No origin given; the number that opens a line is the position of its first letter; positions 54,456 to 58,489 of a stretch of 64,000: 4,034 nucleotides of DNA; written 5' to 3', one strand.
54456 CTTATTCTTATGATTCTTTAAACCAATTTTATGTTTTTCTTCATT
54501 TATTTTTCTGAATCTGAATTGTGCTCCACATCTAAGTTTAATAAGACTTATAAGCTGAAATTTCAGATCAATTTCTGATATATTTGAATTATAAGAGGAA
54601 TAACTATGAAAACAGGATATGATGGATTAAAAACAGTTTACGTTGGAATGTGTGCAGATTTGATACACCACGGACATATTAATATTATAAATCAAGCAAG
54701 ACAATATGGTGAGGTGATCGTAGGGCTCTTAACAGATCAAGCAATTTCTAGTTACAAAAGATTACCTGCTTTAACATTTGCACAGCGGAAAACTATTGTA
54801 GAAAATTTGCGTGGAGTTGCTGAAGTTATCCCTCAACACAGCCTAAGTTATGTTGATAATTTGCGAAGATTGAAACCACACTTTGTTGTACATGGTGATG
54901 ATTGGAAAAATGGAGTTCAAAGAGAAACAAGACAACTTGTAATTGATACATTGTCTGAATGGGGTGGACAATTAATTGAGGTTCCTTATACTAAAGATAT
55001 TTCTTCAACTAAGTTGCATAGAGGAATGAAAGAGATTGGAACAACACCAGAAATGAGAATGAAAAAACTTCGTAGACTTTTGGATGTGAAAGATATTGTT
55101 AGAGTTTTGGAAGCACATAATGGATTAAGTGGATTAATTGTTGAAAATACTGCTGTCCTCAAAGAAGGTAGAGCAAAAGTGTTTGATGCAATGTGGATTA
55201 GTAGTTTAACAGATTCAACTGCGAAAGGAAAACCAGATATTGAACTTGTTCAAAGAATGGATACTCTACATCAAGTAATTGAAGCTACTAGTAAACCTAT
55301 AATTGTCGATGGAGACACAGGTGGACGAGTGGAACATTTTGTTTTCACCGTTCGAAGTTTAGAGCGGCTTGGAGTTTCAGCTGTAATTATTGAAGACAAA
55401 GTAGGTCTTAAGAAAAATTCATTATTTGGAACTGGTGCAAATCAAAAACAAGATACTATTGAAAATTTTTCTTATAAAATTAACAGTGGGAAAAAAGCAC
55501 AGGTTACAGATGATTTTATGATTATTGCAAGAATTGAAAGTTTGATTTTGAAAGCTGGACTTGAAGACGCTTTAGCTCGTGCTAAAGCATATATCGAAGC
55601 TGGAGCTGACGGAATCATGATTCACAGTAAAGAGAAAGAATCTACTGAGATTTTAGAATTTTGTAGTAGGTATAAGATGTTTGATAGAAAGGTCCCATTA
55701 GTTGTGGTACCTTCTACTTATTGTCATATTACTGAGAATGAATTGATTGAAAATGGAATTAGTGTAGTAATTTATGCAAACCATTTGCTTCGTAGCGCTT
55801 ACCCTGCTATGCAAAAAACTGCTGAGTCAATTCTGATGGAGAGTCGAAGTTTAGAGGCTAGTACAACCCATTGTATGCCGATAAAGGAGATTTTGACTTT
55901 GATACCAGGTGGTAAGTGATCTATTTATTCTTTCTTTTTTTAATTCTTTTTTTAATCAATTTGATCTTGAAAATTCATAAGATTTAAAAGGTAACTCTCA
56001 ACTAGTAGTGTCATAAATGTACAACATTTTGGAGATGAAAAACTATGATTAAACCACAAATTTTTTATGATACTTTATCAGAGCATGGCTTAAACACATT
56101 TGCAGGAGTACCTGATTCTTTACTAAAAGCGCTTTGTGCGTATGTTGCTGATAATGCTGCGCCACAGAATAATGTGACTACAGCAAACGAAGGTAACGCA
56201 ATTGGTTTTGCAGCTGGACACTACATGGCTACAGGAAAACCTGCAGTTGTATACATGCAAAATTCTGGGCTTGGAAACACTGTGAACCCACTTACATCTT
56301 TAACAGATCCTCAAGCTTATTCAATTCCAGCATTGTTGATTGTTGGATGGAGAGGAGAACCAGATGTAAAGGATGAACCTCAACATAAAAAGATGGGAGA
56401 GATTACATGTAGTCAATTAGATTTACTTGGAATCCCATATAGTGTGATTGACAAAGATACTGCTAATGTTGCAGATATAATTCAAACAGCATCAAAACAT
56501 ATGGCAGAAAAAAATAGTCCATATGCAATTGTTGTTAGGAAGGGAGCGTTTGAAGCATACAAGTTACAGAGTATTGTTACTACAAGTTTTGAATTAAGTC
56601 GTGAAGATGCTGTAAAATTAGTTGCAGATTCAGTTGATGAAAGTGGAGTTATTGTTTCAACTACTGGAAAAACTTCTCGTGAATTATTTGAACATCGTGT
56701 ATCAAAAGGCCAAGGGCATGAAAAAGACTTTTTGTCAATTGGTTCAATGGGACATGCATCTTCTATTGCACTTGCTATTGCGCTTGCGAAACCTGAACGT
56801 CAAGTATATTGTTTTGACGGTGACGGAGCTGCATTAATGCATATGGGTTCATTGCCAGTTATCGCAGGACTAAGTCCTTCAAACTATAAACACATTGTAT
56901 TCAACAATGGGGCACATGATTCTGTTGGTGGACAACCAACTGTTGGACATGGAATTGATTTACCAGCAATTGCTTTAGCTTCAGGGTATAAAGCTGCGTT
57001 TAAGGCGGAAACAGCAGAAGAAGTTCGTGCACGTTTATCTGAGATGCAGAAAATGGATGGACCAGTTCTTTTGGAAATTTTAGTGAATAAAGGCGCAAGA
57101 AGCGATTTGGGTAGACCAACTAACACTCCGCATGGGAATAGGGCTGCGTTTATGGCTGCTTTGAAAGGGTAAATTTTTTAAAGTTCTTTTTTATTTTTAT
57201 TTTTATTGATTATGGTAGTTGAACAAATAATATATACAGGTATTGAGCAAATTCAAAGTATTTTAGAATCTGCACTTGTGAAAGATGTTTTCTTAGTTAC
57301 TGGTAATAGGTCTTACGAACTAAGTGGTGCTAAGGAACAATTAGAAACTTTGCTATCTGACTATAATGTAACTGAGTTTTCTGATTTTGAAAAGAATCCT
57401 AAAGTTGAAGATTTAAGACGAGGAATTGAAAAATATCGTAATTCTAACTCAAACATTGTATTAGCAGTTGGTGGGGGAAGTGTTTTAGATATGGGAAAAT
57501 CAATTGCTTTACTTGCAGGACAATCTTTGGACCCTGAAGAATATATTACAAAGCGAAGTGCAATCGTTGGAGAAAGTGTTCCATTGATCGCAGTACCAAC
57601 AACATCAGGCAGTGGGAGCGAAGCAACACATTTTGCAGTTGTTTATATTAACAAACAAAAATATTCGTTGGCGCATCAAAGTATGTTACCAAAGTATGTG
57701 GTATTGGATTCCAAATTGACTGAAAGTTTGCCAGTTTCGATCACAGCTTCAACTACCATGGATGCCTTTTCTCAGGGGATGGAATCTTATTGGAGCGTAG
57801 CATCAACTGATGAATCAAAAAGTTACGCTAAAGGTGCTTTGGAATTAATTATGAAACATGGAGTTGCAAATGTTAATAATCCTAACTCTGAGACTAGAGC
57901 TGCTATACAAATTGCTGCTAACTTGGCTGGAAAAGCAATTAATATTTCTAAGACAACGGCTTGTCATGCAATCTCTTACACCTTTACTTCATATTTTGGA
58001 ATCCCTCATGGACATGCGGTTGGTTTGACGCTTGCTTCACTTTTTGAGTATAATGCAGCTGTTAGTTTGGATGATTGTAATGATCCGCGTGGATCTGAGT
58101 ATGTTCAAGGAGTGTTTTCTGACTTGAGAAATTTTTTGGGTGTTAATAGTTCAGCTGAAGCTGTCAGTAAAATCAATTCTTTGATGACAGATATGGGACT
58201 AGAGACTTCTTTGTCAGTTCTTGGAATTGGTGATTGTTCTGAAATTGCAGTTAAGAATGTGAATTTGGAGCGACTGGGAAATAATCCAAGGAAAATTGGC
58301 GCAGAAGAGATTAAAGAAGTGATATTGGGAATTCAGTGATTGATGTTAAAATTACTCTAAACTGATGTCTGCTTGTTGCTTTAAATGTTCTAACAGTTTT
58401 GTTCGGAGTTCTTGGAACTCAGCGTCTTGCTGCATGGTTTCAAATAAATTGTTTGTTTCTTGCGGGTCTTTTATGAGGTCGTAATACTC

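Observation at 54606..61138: Fom1-like cytidylyltransferase-PEP mutase fusion + Ppd + Fe-ADH beside two alkaline-phosphatase-superfamily genes: predicted phosphonate (2-hydroxyethylphosphonate) decoration of an archaeal surface glycan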

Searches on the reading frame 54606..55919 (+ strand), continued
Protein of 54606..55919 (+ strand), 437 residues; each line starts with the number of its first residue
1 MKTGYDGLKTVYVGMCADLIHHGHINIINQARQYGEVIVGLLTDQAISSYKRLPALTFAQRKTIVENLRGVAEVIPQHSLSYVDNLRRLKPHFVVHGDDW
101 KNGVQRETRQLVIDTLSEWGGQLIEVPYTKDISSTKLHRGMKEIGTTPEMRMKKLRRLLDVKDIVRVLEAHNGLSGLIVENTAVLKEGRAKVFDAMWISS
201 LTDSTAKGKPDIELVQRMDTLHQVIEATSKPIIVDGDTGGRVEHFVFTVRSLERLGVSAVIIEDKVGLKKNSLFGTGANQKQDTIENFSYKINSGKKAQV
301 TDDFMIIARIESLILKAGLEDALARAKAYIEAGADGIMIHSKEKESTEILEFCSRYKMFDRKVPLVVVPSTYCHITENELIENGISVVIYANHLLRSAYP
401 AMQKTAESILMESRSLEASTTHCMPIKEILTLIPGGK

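Call 75: search_protein_families(library=pfam, proteins=[L069:6939-8462:+, L069:6335-6949:+, L069:3095-4360:+, L069:16205-17650:-, L066:8849-9877:-, L066:12088-13071:-, L066:13001-14332:-, L066:5156-6544:-, L066:4059-5159:-, L069:8700-9824:+], max_evalue=0.001)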
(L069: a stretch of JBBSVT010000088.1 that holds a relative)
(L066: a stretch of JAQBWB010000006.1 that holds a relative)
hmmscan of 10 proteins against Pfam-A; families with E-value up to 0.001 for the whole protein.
L069:6939-8462:+ (507 aa): 1 family
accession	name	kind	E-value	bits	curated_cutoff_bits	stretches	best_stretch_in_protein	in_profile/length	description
PF01663.27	Phosphodiest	-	2.3e-35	123.3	23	1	5-404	1-330/342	Type I phosphodiesterase / nucleotide pyrophosphatase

L069:6335-6949:+ (204 aa): 2 families
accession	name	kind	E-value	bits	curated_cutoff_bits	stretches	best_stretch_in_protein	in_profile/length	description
PF01230.28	HIT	-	2.9e-09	37.9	21.5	1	33-100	25-96/98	HIT domain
PF04677.20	CwfJ_C_1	-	3.2e-07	30.7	21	1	2-103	12-113/122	Protein similar to CwfJ C-terminus 1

L069:3095-4360:+ (421 aa): 2 families
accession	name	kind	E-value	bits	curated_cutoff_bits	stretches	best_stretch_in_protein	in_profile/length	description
PF13472.12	Lipase_GDSL_2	-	2.6e-11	44.8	32.9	1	183-405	2-178/178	GDSL-like Lipase/Acylhydrolase family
PF00657.28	Lipase_GDSL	-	3.8e-05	24.4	23.6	1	180-410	1-208/208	GDSL-like Lipase/Acylhydrolase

L069:16205-17650:- (481 aa): 2 families
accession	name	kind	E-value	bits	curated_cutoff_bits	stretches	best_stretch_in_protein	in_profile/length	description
PF13231.12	PMT_2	-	1.7e-16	61.3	26.1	1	71-212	9-151/160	Dolichyl-phosphate-mannose-protein mannosyltransferase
PF02366.24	PMT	-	3.5e-05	23.9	22.7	1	76-193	75-197/245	Dolichyl-phosphate-mannose-protein mannosyltransferase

L066:8849-9877:- (342 aa): 4 families
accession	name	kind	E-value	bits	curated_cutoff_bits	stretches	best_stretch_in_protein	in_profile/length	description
PF13692.12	Glyco_trans_1_4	-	3.2e-19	70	27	1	170-308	2-140/142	Glycosyl transferases group 1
PF00534.26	Glycos_transf_1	-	7.2e-19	68.4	26.4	1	162-314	8-162/172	Glycosyl transferases group 1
PF13439.12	Glyco_transf_4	-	5.1e-12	46.6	28.5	1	51-157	57-165/170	Glycosyltransferase Family 4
PF13579.12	Glyco_trans_4_4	-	1.8e-07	32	29.7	1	58-152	63-151/158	Glycosyl transferase 4-like domain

L066:12088-13071:- (327 aa): 1 family
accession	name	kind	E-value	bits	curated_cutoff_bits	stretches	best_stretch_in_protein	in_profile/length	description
PF01636.29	APH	-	3.3e-11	43.8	23.2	1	43-273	4-230/239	Phosphotransferase enzyme family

L066:13001-14332:- (443 aa): 2 families
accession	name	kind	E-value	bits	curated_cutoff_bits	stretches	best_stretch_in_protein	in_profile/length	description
PF00016.26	RuBisCO_large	-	2.8e-35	122.5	30.1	1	166-441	2-296/299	Ribulose bisphosphate carboxylase large chain, catalytic domain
PF02788.21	RuBisCO_large_N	-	6.7e-08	33.2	20.7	1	22-151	10-116/120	Ribulose bisphosphate carboxylase large chain, N-terminal domain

L066:5156-6544:- (462 aa): 3 families
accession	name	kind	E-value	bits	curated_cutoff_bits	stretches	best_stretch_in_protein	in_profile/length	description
PF00884.28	Sulfatase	-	1.4e-42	146.5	25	1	4-346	1-301/301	Sulfatase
PF01663.27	Phosphodiest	-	1e-09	38.9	23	1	257-300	186-231/342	Type I phosphodiesterase / nucleotide pyrophosphatase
PF16347.10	SGSH_C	-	1.4e-07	32.2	29.3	1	300-445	5-150/154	N-sulphoglucosamine sulphohydrolase, C-terminal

L066:4059-5159:- (366 aa): 3 families
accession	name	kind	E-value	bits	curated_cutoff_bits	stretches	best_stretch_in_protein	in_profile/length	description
PF00884.28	Sulfatase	-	4.4e-28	98.9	25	1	4-261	1-301/301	Sulfatase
PF01663.27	Phosphodiest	-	1.3e-14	55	23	2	6-67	1-66/342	Type I phosphodiesterase / nucleotide pyrophosphatase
PF16347.10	SGSH_C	-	1.8e-10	41.6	29.3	1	220-349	10-142/154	N-sulphoglucosamine sulphohydrolase, C-terminal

L069:8700-9824:+ (374 aa): 4 families
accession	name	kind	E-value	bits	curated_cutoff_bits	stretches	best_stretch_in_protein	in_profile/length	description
PF00884.28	Sulfatase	-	1.5e-24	87.3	25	1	4-266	1-301/301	Sulfatase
PF01663.27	Phosphodiest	-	6.5e-18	65.9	23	2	166-214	176-224/342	Type I phosphodiesterase / nucleotide pyrophosphatase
PF16347.10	SGSH_C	-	6.3e-15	56.1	29.3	1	237-364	22-150/154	N-sulphoglucosamine sulphohydrolase, C-terminal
PF02995.22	DUF229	-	2.8e-07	30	25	1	172-214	304-346/496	Protein of unknown function (DUF229)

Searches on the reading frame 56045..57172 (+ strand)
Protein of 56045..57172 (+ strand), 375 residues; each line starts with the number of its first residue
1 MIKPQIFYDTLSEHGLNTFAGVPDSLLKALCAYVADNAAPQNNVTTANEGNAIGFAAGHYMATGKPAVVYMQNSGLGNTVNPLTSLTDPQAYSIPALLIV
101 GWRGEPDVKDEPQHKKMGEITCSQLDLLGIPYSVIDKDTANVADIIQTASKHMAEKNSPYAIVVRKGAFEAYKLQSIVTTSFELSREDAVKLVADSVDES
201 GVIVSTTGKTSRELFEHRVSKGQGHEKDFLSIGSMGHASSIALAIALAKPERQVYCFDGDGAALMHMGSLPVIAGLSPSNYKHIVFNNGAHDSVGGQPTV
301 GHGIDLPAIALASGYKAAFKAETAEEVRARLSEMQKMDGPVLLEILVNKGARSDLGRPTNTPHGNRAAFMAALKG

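Call 3: search_protein_families(library=pfam, proteins=[window:56045-57172:+], max_evalue=0.01)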
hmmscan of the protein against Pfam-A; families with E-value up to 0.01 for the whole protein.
window:56045-57172:+ (375 aa): 2 families
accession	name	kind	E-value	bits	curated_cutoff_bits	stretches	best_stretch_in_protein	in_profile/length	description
PF02775.26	TPP_enzyme_C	-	7e-19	68.5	21.9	1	230-345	25-151/151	Thiamine pyrophosphate enzyme, C-terminal TPP binding domain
PF02776.23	TPP_enzyme_N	-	1.4e-17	64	26.8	1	5-115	5-109/119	Thiamine pyrophosphate enzyme, N-terminal TPP binding domain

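Call 4: search_protein_families(library=ncbifam, proteins=[window:56045-57172:+], max_evalue=0.01)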
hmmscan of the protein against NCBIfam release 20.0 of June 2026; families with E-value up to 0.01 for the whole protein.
window:56045-57172:+ (375 aa): 42 families (the best 25 are shown)
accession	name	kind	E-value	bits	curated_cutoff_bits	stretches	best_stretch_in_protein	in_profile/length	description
TIGR03297.1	Ppyr-DeCO2ase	equivalog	7.5e-148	492.3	312.5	1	15-371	1-358/360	phosphonopyruvate decarboxylase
TIGR03846.1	sulfopy_beta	equivalog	8.8e-34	117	221.5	1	186-350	1-159/182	sulfopyruvate decarboxylase subunit beta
TIGR03845.1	sulfopyru_alph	equivalog_domain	1.3e-27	96.6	147.95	1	7-165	4-156/160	sulfopyruvate decarboxylase subunit alpha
NF004813.0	PRK06163.1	equivalog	4.2e-27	95.2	240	1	185-372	14-195/202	hypothetical protein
NF006016.1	PRK08155.1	equivalog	7.9e-15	54.3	870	2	181-348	357-533/554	acetolactate synthase large subunit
TIGR00118.1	acolac_lg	equivalog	6.3e-12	44.7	538.35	2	231-350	408-537/557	biosynthetic-type acetolactate synthase large subunit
NF005760.0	PRK07586.1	equivalog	9.9e-12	44.6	363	1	173-289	326-440/514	acetolactate synthase large subunit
NF005485.1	PRK07092.1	equivalog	2e-11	43.4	493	1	166-348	330-519/523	benzoylformate decarboxylase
NF005228.0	PRK06725.1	equivalog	2.7e-11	42.4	991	2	10-160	25-166/571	acetolactate synthase large subunit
NF006052.0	PRK08199.1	subfamily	4.8e-11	41.7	539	1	140-292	323-473/559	thiamine pyrophosphate protein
NF006378.0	PRK08617.1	equivalog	5.6e-10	38.2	510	2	234-353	418-544/556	acetolactate synthase AlsS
NF005114.0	PRK06546.1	equivalog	1e-09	37.5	893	1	187-351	362-533/578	pyruvate dehydrogenase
NF006591.0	PRK09124.1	equivalog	1.1e-09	37.2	792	1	231-349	406-531/574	ubiquinone-dependent pyruvate dehydrogenase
NF005712.0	PRK07524.1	subfamily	3.5e-09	35.7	500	2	167-348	339-530/536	5-guanidino-2-oxopentanoate decarboxylase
NF005651.0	PRK07418.1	subfamily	6.6e-09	34.5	942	1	232-350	434-562/617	acetolactate synthase large subunit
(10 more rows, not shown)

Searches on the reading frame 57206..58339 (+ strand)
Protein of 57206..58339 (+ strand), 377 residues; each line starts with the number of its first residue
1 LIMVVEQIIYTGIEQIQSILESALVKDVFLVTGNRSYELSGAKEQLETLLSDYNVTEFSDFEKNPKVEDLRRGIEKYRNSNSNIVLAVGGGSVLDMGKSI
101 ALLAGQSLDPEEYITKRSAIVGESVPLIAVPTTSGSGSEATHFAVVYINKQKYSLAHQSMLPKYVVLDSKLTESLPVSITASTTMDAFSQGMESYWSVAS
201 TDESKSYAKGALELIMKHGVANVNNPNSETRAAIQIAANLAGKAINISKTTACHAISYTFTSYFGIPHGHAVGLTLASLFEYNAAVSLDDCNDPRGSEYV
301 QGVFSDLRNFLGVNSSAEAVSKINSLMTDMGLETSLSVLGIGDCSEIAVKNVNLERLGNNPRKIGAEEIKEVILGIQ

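Call 3: search_protein_families(library=pfam, proteins=[window:57206-58339:+], max_evalue=0.01)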
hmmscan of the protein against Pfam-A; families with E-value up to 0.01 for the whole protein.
window:57206-58339:+ (377 aa): 3 families
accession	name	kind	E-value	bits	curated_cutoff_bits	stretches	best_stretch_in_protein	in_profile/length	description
PF00465.25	Fe-ADH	-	2e-38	132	31.3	1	13-168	11-167/168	Iron-containing alcohol dehydrogenase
PF25137.1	ADH_Fe_C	-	3.5e-27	95.8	27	1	180-373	1-190/194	Fe-containing alcohol dehydrogenase family, C-terminal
PF13685.12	Fe-ADH_2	-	1.3e-09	38.7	28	1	13-106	7-99/149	Iron-containing alcohol dehydrogenase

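Call 4: search_protein_families(library=ncbifam, proteins=[window:57206-58339:+], max_evalue=0.01)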
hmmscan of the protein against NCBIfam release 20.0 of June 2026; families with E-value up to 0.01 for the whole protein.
window:57206-58339:+ (377 aa): 16 families
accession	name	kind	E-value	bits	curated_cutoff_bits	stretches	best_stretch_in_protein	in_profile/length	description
TIGR03405.1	Phn_Fe-ADH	equivalog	3.2e-54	184.1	423.7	1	25-345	23-335/355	iron-containing alcohol dehydrogenase PsrA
NF010378.0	PRK13805.1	equivalog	2.8e-47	161.1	951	1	9-373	465-860/872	bifunctional acetaldehyde-CoA/alcohol dehydrogenase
NF041833.1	Fe_ADH_ErcA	equivalog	7e-45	153.8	550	1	24-372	29-377/382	alcohol dehydrogenase-like regulatory protein ErcA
TIGR02638.1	lactal_redase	equivalog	2.5e-42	145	523.15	1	6-372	7-378/379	lactaldehyde reductase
NF058672.1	4HyButDHCUPNE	equivalog_domain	5.1e-39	134.5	500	1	11-372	15-373/378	4-hydroxybutyrate dehydrogenase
NF007911.0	PRK10624.1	equivalog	2.3e-38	132.2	537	1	3-372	5-377/382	lactaldehyde reductase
NF053866.1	CholDhdGbsBBac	equivalog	3e-38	131.4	550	1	13-368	25-382/392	choline dehydrogenase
NF011998.0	PRK15454.1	equivalog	8.3e-37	126.8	556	1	64-290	89-317/395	ethanolamine utilization ethanol dehydrogenase EutG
NF050025.1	SulfAcetaldRedSarD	equivalog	4.5e-36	124.5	700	1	55-372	61-380/385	sulfoacetaldehyde reductase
NF007363.0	PRK09860.1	equivalog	3.1e-31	108.9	581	1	44-297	49-309/383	L-threonine dehydrogenase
NF011717.0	PRK15138.1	equivalog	8.2e-28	97.5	645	1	27-344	31-351/387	alcohol dehydrogenase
NF041822.1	daptide_DH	equivalog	6.2e-18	64.8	300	1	66-199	41-179/363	daptide-type RiPP biosynthesis dehydogenase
TIGR04266.1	NDMA_methanol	equivalog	1.4e-17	63.6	625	1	40-336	51-351/420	NDMA-dependent methanol dehydrogenase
NF006941.0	PRK09423.1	subfamily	1.8e-12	46.8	336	2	23-105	27-108/367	glycerol dehydrogenase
NF002022.0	PRK00843.1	equivalog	1.2e-09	37.6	413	1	13-215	21-201/350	NAD(P)-dependent glycerol-1-phosphate dehydrogenase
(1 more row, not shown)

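Call 52: search_solved_structures(query=window:57206-58339:+, max_evalue=1e-10, show_alignments=1)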
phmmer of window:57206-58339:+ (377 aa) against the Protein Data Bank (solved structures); distinct sequences matched with E-value up to 1e-10: 39.
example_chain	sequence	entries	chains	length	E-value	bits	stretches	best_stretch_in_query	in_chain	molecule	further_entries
6jko_A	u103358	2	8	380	4.4e-39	137.6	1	15-362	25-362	Methanol dehydrogenase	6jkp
1vhd_A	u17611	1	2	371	2.9e-36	128.3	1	23-281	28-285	alcohol dehydrogenase, iron-containing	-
1o2d_A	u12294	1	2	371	2.9e-36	128.3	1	23-281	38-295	Alcohol dehydrogenase, iron-containing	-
8zrl_A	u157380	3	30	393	2.5e-31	112.1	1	18-373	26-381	NAD-dependent methanol dehydrogenase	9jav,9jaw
3owo_A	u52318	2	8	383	4.7e-29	104.6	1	32-374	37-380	Alcohol dehydrogenase 2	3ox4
6scg_A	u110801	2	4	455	3.8e-28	101.7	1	37-342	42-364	Aldehyde-alcohol dehydrogenase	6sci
3zdr_A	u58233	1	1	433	1.4e-27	99.7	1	51-313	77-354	ALCOHOL DEHYDROGENASE DOMAIN OF THE BIFUNCTIONAL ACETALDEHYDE DEHYDROGENASE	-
6tqh_A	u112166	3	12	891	2.1e-27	99.2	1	38-342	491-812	Aldehyde-alcohol dehydrogenase | Bifunctional aldehyde-alcohol dehydrogenase AdhE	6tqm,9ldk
6ahc_A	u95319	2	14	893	2.1e-27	99.2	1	38-342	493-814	Aldehyde-alcohol dehydrogenase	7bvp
3bfj_A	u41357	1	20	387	4e-27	98.3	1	53-371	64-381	1,3-propanediol oxidoreductase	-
9ldl_C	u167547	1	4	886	1.3e-26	96.6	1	41-284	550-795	Aldehyde dehydrogenase family protein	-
9jx4_A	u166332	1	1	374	3.5e-26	95.2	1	24-289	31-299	Aldehyde-alcohol dehydrogenase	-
7dag_A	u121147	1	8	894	1.3e-25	93.4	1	26-374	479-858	Aldehyde-alcohol dehydrogenase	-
4fr2_A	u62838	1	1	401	3.5e-25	91.9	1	51-371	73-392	1,3-propanediol dehydrogenase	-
13he_A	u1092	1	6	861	1.1e-23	86.9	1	26-286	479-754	Aldehyde-alcohol dehydrogenase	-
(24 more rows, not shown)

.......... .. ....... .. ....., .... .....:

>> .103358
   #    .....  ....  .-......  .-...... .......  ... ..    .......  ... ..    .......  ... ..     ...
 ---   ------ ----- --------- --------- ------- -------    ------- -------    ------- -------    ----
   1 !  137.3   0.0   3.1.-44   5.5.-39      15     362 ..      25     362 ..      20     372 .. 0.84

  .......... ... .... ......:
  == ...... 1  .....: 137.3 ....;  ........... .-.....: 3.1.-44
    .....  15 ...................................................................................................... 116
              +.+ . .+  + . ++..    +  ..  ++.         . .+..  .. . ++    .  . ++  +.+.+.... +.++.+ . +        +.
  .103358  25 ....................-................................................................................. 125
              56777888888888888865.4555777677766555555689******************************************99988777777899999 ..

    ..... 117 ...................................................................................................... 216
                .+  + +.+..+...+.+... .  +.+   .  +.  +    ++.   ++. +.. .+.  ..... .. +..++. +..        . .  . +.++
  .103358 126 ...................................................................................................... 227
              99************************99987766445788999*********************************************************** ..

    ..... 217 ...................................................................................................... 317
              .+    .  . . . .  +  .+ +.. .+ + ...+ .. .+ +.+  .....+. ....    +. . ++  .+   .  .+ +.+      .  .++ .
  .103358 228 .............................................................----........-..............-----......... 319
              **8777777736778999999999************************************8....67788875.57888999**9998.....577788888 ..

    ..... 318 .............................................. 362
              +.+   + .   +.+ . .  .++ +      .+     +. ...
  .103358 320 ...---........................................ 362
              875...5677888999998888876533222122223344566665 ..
